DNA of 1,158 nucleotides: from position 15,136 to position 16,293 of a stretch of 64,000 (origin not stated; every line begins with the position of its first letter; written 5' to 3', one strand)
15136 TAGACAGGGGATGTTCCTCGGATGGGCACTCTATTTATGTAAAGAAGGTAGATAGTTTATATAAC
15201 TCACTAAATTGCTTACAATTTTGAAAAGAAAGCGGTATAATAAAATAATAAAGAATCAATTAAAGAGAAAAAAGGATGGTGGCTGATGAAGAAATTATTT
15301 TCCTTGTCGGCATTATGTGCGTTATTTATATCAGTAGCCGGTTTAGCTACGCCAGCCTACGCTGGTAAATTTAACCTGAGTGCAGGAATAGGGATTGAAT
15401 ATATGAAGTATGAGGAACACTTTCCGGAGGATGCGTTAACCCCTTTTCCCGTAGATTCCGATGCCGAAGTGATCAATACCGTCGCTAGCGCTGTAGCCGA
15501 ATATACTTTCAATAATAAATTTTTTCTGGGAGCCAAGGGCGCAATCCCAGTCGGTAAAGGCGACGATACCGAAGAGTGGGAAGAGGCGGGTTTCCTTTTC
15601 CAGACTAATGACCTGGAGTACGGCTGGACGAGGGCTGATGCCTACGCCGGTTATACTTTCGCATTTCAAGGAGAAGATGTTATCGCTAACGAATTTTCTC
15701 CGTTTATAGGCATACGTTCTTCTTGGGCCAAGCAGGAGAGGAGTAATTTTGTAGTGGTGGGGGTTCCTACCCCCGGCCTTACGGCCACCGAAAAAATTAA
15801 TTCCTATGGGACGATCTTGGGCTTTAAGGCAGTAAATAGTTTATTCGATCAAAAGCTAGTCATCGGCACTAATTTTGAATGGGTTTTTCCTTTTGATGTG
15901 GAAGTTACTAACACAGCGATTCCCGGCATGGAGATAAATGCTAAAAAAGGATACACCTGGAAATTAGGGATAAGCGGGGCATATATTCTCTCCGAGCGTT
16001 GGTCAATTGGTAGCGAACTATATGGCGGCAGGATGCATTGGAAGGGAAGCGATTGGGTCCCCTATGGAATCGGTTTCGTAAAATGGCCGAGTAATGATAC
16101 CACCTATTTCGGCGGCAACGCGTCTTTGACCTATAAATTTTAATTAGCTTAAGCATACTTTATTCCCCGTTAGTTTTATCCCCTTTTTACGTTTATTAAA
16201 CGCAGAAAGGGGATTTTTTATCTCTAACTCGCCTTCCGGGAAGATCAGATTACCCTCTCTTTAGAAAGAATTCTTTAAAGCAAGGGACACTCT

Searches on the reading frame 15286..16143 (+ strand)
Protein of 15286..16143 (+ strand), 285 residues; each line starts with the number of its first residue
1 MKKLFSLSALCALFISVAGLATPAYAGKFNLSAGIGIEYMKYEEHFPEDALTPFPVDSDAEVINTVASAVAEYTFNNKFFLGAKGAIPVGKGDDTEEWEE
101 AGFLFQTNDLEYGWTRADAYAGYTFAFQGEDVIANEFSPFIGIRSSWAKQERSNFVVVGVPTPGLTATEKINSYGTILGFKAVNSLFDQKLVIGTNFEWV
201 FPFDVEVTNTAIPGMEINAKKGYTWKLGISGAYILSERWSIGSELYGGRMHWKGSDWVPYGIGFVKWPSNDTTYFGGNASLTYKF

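Call 7: search_protein_families(library=pfam, max_evalue=0.01, proteins=[window:15286-16143:+])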
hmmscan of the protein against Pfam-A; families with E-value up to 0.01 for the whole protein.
window:15286-16143:+ (285 aa): 0 families

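Call 11: find_encoding_contigs(protein=window:15286-16143:+, flank=10000, max_places=10)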
Protein window:15286-16143:+ (285 aa): 11 contigs read that carry it; 9 places shown.
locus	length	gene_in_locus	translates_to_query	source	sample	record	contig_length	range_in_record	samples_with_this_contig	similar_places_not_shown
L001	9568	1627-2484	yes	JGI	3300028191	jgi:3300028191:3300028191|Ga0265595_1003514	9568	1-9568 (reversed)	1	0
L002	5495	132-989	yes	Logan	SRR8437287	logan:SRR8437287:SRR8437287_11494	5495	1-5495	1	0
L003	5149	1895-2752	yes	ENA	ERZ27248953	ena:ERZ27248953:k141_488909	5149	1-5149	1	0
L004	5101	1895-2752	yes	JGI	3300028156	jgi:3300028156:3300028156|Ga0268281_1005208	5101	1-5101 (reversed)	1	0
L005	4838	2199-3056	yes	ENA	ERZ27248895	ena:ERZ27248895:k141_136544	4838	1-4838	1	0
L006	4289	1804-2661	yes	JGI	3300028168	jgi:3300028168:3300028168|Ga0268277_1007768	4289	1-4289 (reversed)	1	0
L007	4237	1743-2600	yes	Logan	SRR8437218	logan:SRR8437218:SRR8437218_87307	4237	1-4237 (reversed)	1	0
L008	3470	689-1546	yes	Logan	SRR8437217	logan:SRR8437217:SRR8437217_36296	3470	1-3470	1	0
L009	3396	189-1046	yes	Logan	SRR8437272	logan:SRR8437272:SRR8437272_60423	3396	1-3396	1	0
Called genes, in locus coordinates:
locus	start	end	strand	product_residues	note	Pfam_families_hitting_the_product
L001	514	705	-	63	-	-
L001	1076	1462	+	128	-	-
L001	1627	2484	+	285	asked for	-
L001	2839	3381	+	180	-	PF00589:Phage_integrase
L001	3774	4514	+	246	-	PF04989:RMNT_CmcI, PF13578:Methyltransf_24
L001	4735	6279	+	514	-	PF00070:Pyr_redox (faint), PF00890:FAD_binding_2, PF01266:DAO, PF01593:Amino_oxidase, PF01946:Thi4 (weak), PF07992:Pyr_redox_2 (weak), PF12831:FAD_oxidored, PF13450:NAD_binding_8, +1 more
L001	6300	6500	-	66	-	PF00313:CSD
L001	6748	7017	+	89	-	PF00312:Ribosomal_S15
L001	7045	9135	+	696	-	PF01138:RNase_PH, PF03725:RNase_PH_C, PF03726:PNPase, PF01138:RNase_PH, PF00013:KH_1, PF22675:KH-I_KHDC4-BBP (faint), PF00575:S1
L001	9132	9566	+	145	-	?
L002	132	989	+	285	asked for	-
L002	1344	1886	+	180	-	PF00589:Phage_integrase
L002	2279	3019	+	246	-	PF04989:RMNT_CmcI, PF13578:Methyltransf_24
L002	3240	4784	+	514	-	PF00070:Pyr_redox (faint), PF00890:FAD_binding_2, PF01266:DAO, PF01593:Amino_oxidase, PF01946:Thi4 (weak), PF07992:Pyr_redox_2 (weak), PF12831:FAD_oxidored, PF13450:NAD_binding_8, +1 more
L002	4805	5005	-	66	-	PF00313:CSD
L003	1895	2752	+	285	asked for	-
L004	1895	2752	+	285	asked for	-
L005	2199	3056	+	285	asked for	-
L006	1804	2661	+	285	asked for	-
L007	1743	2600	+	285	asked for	-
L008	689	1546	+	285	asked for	-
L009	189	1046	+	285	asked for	-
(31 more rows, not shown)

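Call 30: search_protein_families(library=ncbifam, max_evalue=0.01, proteins=[window:15286-16143:+])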
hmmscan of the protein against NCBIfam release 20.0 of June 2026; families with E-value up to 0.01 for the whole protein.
window:15286-16143:+ (285 aa): 0 families

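Call 31: search_protein_families(library=phrogs, max_evalue=0.01, proteins=[window:15286-16143:+])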
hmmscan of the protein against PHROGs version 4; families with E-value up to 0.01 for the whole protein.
window:15286-16143:+ (285 aa): 0 families

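Call 42: find_homologous_proteins(query=window:15286-16143:+, max_evalue=0.001)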
Query window:15286-16143:+ (285 aa): 7 proteins with E <= 0.001 among 1489 candidates.
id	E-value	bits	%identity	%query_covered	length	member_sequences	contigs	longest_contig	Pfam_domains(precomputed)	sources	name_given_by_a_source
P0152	6.1e-191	651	100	100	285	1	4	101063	-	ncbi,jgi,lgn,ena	-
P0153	1.5e-84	302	51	91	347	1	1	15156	-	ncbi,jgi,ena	-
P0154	7.5e-79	283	48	96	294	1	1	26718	-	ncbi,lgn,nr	ncbi:MAG: hypothetical protein JW734_01280 [Candidatus Omnitrophica bacterium]|nr:hypothetical prote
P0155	1.8e-76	275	51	90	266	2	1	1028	-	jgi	-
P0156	4.2e-42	162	39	88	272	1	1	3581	-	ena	-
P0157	7.6e-41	158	36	96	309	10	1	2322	-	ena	-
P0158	6.5e-38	149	37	97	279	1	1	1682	-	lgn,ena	-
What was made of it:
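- Closest known: Omptin. Different: Only 6 homologues were found; one is named Omnitrophica by its source, and the taxonomy of the rest was not checked (call 42).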

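Call 43: find_encoding_contigs(protein=P0153, flank=10000, max_places=3)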
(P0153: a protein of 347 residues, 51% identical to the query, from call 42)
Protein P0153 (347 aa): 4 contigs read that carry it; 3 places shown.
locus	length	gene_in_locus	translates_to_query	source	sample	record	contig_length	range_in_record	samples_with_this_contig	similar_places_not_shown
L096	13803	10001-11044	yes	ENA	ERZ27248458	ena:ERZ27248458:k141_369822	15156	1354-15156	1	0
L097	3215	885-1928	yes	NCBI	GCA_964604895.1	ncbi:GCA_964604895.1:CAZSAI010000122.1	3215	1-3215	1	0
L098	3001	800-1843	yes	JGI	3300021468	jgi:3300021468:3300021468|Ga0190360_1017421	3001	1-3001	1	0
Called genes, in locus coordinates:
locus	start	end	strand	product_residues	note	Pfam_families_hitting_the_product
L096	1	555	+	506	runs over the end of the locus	PF00501:AMP-binding, PF13193:AMP-binding_C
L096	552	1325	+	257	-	PF01048:PNP_UDP_1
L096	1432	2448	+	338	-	PF00596:Aldolase_II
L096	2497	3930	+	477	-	PF00171:Aldedh, PF05893:LuxC (weak)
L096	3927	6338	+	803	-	PF03176:MMPL, PF02460:Patched (weak), PF12349:Sterol-sensing, PF03176:MMPL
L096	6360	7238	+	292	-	PF07044:DUF1329, PF17131:TP_0789-like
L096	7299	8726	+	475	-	PF06980:DUF1302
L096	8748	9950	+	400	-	PF02310:B12-binding (weak), PF04055:Radical_SAM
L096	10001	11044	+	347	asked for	-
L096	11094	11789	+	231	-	PF01479:S4, PF00849:PseudoU_synth_2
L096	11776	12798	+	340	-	PF21016:RlmN_N, PF04055:Radical_SAM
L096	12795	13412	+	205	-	PF25182:NonGDSL (weak), PF00657:Lipase_GDSL, PF13472:Lipase_GDSL_2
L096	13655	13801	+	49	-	?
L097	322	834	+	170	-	PF04055:Radical_SAM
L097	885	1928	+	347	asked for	-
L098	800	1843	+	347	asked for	-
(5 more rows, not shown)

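Call 44: find_encoding_contigs(protein=P0154, flank=10000, max_places=3)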
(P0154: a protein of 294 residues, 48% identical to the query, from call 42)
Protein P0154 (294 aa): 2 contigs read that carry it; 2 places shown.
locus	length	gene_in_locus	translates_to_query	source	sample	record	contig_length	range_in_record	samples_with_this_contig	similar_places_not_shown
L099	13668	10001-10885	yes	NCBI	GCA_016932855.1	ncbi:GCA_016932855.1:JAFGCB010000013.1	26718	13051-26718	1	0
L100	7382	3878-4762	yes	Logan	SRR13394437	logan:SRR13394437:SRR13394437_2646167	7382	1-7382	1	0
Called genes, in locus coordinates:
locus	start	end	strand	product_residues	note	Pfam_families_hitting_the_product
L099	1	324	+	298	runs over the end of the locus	PF13485:Peptidase_MA_2 (weak)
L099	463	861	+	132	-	PF07963:N_methyl (weak), PF08334:T2SSG, PF22434:PilW_C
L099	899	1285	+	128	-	PF07963:N_methyl (weak)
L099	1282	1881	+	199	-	PF11612:T2SSJ (weak)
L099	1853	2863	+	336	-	PF21687:T2SSK_1st, PF03934:T2SSK (faint), PF12836:HHH_3 (faint)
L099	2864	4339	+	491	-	PF11104:PilM_2, PF05137:PilN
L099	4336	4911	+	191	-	PF10741:T2SSM_b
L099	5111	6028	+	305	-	PF02445:NadA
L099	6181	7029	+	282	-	PF02540:NAD_synthase (faint), PF00764:Arginosuc_synth, PF06508:QueC (faint)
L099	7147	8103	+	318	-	PF08279:HTH_11, PF03099:BPL_LplA_LipB, PF02237:BPL_C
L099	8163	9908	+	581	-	PF00593:TonB_dep_Rec_b-barrel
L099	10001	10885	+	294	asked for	-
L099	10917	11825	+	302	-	PF03783:CsgG, PF13036:LpoB (weak)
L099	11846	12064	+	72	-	-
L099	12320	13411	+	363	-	PF03054:tRNA_Me_trans, PF20259:tRNA_Me_trans_M, PF20258:tRNA_Me_trans_C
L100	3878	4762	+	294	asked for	-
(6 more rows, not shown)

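Call 71: predict_structure(alignment_id=A3)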
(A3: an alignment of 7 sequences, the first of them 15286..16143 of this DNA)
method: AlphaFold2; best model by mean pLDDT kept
length: 285 residues; sequences in the alignment: 7
mean_pLDDT: 80.3   pTM: 0.74
mean pLDDT of the five models: 80.3, 80.3, 78.7, 78.3, 77.7
residues with pLDDT >= 90: 117; 70-90: 96; 50-70: 53; < 50: 19
segments of 3 or more residues with pLDDT < 50: 1-7, 16-24
pLDDT, mean of each block of 10 residues (from residue 1): 45 47 64 95 79 75 93 86 93 76 66 87 85 85 91 60 69 93 88 95 81 64 91 95 95 77 75 93 94
secondary structure, 60 per line:
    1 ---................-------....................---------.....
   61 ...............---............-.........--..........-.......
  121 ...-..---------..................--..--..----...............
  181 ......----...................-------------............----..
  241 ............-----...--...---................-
elements in order: H4-19 E27-46 E56-75 E79-90 E92-100 E103-112 E114-123 E136-153 E166-186 E191-209 E223-234 E239-252 E258-260 E263-265 E269-284
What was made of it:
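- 15286..16143 (+): 285-aa outer-membrane beta-barrel protein with a signal peptide and a C-terminal ...LTYKF. AlphaFold model with pLDDT 80.3 and about 14 predicted strand segments (barrel strand number not determined) (call 71).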

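Call 74: fold_search(model_id=the predicted structure, library=pdb)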
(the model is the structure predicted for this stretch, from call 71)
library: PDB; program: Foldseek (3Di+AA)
matches with E <= 10: 905; with E <= 0.001: 116
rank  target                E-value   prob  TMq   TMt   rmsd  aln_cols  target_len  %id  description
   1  2x56                  3.2e-10  1.00  0.61  0.64   6.9       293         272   12  Yersinia Pestis Plasminogen Activator Pla (Native) (released 2010-07-28)
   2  2x55                  5.5e-10  1.00  0.63  0.66   6.5       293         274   12  Yersinia Pestis Plasminogen Activator Pla (Native) (released 2010-07-28)
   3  2x4m_B                2.9e-09  1.00  0.63  0.63   5.8       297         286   11  Yersinia Pestis Plasminogen Activator Pla (released 2010-07-28)
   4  2x4m_C                2.9e-09  1.00  0.61  0.60   6.2       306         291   12  Yersinia Pestis Plasminogen Activator Pla (released 2010-07-28)
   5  2x4m_A                3.1e-09  1.00  0.60  0.59   6.1       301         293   14  Yersinia Pestis Plasminogen Activator Pla (released 2010-07-28)
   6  4dcb_A                4.9e-09  1.00  0.60  0.61   6.2       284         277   12  Y. pestis Plasminogen Activator Pla in Complex with Human Plasminogen Activation Loop Peptide ALP11 (released 2012-06-06)
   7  2vdf                  5.5e-09  1.00  0.57  0.70   4.7       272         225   13  Structure of the OpcA adhesion from Neisseria meningitidis determined by crystallization from the cubic mesophase (released 2007-10-23)
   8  9a34_MODEL_1_A        6.1e-09  1.00  0.61  0.56   6.5       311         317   11  Model of E. coli OmpT by in-cell photo-crosslinking MS and deep learning (released 2023-02-24)
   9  1i78_A                1.5e-08  1.00  0.66  0.64   6.2       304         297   10  CRYSTAL STRUCTURE OF OUTER MEMBRANE PROTEASE OMPT FROM ESCHERICHIA COLI (released 2001-10-03)
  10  1i78_B                3.1e-08  1.00  0.63  0.62   6.5       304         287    9  CRYSTAL STRUCTURE OF OUTER MEMBRANE PROTEASE OMPT FROM ESCHERICHIA COLI (released 2001-10-03)
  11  7xw0_B                6.9e-08  1.00  0.61  0.65   6.3       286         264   10  Crystal structure of pOmpT (released 2023-05-31)
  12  9nh1_B                9.5e-08  1.00  0.56  0.59   6.4       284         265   11  In situ cryo-EM structure of porin I of the Legionella Dot/Icm T4SS machine (released 2025-09-17)
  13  1k24                  1.4e-07  1.00  0.54  0.61   7.2       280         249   14  Crystal Structure of the OpcA Outer Membrane Adhesin/Invasin from Neisseria meningitidis (released 2002-03-27)
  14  7xw0_A                5.6e-07  1.00  0.55  0.59   6.9       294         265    9  Crystal structure of pOmpT (released 2023-05-31)
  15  3dwo                  1.3e-06  1.00  0.29  0.22  23.7       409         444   10  Crystal structure of a Pseudomonas aeruginosa FadL homologue (released 2008-12-16)
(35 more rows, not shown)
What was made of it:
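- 15286..16143 (+): Best PDB matches are Pla/OmpT omptins and OpcA, TM 0.57-0.66, 9-14% identity (call 74).
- Closest known: Omptin. Same: The predicted barrel is of similar size, with TM-score 0.57-0.66 to PDB entries 2x55, 1i78 and 2vdf (call 74).
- Checked: The 285-aa product models as an outer-membrane beta-barrel (calls 71, 74).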
